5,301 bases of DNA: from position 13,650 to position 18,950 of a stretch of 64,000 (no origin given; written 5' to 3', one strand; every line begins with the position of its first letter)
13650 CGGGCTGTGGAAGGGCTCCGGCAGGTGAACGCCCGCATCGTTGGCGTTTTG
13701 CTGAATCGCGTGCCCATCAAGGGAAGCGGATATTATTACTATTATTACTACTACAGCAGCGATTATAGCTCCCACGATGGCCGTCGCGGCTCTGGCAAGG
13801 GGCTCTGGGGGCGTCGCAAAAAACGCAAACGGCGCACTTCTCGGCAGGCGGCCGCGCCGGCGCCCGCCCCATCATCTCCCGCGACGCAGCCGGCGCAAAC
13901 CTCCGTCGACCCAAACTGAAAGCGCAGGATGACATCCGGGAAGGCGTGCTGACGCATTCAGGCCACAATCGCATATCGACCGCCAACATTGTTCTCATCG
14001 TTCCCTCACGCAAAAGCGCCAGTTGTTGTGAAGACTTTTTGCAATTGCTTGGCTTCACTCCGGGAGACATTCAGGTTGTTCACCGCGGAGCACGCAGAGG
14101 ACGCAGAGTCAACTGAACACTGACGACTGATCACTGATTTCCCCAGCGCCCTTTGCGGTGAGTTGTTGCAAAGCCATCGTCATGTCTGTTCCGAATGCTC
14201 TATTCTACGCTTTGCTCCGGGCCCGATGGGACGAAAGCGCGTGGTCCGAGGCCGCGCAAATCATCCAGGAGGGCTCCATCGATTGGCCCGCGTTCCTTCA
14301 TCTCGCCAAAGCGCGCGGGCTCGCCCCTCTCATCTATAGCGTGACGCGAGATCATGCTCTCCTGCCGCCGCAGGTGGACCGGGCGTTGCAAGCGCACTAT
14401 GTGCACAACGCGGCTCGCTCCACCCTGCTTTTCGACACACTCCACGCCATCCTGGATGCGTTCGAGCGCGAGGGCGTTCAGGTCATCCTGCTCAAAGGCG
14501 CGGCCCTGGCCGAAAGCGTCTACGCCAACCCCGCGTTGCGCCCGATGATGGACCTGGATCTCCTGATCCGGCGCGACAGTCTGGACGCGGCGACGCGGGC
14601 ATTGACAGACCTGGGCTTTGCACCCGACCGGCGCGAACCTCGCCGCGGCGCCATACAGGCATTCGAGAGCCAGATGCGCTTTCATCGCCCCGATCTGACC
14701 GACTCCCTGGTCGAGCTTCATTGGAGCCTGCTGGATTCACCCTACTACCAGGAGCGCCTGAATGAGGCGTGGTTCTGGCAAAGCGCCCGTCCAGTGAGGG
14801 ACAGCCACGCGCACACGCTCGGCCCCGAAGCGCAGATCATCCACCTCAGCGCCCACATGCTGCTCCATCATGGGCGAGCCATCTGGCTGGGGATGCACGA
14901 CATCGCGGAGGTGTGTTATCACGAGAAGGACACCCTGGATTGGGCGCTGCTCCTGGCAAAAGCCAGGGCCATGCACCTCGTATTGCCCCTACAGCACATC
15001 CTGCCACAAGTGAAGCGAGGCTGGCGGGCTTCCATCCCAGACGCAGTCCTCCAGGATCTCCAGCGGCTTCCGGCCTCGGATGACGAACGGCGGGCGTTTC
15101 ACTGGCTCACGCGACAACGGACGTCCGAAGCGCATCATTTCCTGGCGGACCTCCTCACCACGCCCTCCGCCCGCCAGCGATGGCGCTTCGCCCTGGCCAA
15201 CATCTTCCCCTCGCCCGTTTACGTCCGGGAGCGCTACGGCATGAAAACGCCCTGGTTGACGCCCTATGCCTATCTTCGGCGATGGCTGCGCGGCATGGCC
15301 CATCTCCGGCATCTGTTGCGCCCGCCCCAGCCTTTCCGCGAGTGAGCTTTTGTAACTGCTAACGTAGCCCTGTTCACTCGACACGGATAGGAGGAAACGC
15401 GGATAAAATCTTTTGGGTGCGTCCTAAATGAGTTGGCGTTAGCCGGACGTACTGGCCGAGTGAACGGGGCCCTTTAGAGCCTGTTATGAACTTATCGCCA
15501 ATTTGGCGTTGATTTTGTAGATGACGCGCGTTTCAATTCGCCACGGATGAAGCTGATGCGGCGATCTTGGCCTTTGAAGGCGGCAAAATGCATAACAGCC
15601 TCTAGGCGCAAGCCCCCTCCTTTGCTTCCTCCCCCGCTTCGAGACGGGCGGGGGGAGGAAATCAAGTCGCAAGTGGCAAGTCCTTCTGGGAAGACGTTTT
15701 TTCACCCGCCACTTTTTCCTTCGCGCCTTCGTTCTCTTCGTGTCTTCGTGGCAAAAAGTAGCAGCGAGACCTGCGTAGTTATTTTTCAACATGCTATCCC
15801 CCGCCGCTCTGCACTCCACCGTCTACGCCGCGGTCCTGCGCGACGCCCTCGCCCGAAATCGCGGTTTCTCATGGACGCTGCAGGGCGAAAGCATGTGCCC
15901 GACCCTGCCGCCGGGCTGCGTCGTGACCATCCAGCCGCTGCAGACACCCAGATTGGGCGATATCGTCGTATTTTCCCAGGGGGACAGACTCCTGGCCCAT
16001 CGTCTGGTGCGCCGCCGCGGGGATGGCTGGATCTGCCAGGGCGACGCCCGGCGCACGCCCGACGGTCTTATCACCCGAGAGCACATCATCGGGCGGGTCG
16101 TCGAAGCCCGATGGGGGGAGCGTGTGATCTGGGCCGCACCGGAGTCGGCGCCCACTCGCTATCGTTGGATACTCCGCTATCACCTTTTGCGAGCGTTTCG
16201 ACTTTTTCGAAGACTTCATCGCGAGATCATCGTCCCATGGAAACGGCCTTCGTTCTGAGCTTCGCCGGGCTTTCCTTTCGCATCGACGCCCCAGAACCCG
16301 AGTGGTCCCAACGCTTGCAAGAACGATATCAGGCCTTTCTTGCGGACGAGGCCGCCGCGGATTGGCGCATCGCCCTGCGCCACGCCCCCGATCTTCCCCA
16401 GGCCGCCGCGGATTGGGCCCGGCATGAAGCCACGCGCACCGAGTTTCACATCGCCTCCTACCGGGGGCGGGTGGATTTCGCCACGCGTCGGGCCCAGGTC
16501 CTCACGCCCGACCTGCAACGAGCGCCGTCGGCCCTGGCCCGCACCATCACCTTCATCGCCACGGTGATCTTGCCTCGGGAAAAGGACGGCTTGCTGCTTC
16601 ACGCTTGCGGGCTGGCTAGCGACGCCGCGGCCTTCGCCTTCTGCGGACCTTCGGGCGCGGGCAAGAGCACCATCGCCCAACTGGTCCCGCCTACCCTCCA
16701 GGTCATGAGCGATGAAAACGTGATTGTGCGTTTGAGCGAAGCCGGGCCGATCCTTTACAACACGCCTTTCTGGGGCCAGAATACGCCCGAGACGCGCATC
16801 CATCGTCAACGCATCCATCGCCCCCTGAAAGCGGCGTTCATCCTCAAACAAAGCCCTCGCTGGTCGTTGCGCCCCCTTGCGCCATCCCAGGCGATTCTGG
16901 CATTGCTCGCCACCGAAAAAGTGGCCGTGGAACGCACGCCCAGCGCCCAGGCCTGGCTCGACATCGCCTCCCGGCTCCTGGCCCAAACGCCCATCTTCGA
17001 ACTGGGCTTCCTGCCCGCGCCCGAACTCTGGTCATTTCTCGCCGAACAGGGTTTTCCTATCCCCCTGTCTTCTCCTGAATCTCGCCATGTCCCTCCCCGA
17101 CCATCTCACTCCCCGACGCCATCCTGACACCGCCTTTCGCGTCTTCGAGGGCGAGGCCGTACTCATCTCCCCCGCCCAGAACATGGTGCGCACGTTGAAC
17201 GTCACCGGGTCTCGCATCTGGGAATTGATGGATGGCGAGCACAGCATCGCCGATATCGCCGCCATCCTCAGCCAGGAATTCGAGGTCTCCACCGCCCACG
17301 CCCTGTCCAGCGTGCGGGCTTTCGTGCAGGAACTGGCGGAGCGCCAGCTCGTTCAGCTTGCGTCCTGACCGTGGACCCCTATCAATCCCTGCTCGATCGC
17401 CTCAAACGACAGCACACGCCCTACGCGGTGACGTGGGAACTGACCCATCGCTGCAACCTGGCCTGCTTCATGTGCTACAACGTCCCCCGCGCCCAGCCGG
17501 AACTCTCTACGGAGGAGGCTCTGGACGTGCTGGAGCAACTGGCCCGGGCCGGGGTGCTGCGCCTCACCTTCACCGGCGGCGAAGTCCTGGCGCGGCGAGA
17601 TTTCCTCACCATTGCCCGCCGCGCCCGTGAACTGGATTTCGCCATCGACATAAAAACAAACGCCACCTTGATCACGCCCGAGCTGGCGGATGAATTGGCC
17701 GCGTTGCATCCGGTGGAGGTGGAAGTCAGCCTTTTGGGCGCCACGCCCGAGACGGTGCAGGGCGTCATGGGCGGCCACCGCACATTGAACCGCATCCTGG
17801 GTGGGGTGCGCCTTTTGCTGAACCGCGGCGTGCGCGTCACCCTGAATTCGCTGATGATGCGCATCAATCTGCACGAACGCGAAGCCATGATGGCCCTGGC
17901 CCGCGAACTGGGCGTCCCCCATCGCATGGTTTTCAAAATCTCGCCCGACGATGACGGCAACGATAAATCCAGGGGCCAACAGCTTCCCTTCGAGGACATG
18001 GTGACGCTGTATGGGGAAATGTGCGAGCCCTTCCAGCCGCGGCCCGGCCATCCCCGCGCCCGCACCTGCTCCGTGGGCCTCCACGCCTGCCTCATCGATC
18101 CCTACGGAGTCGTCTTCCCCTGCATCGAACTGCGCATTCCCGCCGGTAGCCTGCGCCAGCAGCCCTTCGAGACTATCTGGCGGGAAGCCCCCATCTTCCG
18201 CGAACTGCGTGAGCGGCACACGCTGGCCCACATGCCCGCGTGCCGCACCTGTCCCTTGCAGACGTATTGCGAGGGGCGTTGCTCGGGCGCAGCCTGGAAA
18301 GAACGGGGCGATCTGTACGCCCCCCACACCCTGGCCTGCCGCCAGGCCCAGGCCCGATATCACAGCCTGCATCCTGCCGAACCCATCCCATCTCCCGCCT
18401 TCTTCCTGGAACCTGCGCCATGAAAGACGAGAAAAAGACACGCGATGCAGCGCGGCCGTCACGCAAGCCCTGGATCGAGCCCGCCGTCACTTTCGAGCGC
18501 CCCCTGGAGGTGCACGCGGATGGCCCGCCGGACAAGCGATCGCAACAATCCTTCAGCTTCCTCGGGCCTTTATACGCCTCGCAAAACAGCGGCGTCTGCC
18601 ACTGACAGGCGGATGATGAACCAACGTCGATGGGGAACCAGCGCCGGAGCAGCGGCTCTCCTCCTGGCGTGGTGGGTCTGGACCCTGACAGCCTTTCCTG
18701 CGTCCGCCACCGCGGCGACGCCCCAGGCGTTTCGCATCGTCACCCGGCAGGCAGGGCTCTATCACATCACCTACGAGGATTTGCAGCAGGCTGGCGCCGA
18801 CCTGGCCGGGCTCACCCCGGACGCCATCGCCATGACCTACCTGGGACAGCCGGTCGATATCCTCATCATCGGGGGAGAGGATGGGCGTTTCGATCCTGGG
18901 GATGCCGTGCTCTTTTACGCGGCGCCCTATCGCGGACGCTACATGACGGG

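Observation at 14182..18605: Unclassified RiPP-like cassette (rSAM/SPASM + PqqD + HprK-like kinase + S26-like peptidase + NTP_transf_5) embedded in a glycan locus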

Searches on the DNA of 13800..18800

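Call 46: search_rna_families(source=window, start=13800, end=18800, threshold=evalue, max_evalue=1)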
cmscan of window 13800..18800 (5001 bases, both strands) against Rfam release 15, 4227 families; matches with E-value up to 1: 0.
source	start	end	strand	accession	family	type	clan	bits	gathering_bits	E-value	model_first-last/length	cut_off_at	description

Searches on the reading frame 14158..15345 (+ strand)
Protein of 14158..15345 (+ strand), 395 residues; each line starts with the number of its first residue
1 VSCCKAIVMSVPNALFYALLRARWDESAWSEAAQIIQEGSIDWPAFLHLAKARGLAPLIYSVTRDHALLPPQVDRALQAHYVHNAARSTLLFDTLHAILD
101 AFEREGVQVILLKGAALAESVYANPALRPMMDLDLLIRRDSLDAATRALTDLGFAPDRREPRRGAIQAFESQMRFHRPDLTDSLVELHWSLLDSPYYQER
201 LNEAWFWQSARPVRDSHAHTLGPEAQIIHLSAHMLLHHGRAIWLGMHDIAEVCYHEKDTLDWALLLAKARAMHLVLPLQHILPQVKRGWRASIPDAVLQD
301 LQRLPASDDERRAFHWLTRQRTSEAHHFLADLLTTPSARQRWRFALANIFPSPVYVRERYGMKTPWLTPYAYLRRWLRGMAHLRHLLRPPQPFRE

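Call 3: search_protein_families(library=pfam, proteins=[window:14158-15345:+], max_evalue=0.01)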
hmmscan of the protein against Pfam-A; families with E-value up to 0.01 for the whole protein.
window:14158-15345:+ (395 aa): 1 family
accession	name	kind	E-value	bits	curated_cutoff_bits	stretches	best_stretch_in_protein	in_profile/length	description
PF14907.12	NTP_transf_5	-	4.6e-49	167.7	31.2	1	40-282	2-241/249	Uncharacterised nucleotidyltransferase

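Call 4: search_protein_families(library=ncbifam, proteins=[window:14158-15345:+], max_evalue=0.01)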
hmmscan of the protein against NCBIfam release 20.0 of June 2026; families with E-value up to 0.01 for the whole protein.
window:14158-15345:+ (395 aa): 0 families

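Call 42: search_solved_structures(query=window:14182-15345:+, max_evalue=1)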
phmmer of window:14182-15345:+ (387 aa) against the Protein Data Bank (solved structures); distinct sequences matched with E-value up to 1: 0.

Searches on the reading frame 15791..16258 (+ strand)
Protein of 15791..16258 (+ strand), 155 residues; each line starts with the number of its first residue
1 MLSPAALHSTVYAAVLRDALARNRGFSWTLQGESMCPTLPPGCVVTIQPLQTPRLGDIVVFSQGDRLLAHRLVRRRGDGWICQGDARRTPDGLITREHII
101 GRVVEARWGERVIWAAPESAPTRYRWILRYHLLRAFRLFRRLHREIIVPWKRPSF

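Call 3: search_protein_families(library=pfam, proteins=[window:15791-16258:+], max_evalue=0.01)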
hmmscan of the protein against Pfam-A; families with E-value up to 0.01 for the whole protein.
window:15791-16258:+ (155 aa): 2 families
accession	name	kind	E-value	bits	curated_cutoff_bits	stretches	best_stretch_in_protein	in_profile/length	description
PF00717.28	Peptidase_S24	-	2.2e-08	34.2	23.3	1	21-104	31-116/116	Peptidase S24-like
PF10502.14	Peptidase_S26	-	0.0011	19.4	22.9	1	22-65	19-67/168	Signal peptidase, peptidase S26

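Call 4: search_protein_families(library=ncbifam, proteins=[window:15791-16258:+], max_evalue=0.01)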
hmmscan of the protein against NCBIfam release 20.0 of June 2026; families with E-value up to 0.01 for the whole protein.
window:15791-16258:+ (155 aa): 3 families
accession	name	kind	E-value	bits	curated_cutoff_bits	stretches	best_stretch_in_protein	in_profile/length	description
TIGR02228.1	sigpep_I_arch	equivalog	2.6e-07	30.6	51.85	1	29-105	35-120/158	signal peptidase I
TIGR02754.1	sod_Ni_protease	equivalog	4.1e-05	24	63.25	1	30-104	3-89/90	nickel-type superoxide dismutase maturation protease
TIGR02227.1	sigpep_I_bact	equivalog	0.0017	18.2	47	0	28-74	23-76/162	signal peptidase I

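Call 43: search_solved_structures(query=window:15791-16258:+, max_evalue=1, show_alignments=2)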
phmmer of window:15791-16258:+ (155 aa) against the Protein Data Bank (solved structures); distinct sequences matched with E-value up to 1: 4.
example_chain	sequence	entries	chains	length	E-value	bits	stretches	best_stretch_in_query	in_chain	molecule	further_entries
1f39_A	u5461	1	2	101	0.11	15.4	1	35-111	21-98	REPRESSOR PROTEIN CI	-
1kca_A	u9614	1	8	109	0.11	15.3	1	35-111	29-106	REPRESSOR PROTEIN CI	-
8gmu_A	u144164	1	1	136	0.28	14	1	35-111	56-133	Repressor protein cI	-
3bdn_A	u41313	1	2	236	0.64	12.8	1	35-111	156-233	Lambda Repressor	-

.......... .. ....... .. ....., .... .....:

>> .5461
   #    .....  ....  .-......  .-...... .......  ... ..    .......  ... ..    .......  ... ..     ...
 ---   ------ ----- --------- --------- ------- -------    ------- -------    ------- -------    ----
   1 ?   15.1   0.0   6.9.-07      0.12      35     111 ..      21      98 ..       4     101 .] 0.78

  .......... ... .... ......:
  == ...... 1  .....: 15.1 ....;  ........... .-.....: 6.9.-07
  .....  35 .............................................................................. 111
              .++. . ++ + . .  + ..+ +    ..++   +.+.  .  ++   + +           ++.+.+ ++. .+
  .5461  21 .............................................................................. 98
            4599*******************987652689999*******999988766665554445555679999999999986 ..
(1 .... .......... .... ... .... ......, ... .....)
